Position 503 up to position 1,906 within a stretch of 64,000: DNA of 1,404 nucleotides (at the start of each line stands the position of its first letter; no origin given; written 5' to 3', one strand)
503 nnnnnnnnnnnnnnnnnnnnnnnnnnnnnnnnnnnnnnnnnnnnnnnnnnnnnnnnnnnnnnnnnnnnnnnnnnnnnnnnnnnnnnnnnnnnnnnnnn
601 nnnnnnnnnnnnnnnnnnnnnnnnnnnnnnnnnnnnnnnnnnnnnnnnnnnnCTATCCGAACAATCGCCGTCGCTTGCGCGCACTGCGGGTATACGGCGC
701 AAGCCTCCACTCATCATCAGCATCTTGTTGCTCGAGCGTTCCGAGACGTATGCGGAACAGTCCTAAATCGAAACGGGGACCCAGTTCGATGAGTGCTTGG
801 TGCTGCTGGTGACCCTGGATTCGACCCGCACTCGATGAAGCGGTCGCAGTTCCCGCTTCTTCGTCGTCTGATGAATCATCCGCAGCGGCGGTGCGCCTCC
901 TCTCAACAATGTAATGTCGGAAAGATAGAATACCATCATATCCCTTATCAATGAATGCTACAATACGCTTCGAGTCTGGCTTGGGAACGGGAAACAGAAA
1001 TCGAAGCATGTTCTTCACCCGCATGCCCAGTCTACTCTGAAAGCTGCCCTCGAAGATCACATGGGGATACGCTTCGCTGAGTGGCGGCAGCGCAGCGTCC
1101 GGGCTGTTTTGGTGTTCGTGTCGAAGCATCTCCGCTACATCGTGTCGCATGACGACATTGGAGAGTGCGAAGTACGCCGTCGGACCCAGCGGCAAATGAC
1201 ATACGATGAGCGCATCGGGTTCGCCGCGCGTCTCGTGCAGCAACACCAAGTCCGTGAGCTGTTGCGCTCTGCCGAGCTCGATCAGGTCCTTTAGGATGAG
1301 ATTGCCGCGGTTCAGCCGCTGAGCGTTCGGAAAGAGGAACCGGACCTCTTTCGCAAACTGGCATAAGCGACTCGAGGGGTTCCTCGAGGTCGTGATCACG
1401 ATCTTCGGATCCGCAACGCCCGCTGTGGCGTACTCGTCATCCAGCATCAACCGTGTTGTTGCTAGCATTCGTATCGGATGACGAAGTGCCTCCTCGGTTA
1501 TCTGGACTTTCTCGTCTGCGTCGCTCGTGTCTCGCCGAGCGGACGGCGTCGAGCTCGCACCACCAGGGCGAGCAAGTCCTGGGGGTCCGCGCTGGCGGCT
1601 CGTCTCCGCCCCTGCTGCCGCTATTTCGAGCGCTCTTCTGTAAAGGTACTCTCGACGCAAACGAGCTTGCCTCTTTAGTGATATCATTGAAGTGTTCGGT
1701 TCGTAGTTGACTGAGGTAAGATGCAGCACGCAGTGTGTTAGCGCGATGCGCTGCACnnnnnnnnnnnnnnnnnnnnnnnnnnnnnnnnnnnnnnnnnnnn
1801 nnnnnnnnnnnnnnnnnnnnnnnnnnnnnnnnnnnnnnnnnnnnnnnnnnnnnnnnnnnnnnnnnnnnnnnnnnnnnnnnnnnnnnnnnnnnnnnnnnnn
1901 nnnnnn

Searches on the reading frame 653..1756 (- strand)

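Call 66: search_protein_families(library=pfam, proteins=[window:653-1756:-], max_evalue=0.00001)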
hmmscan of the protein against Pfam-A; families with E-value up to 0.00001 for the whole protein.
window:653-1756:- (367 aa): 1 family
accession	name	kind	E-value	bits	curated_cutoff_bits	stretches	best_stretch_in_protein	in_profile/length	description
PF04427.23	Brix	-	2.7e-24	86.7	28.2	1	124-335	1-193/193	Brix domain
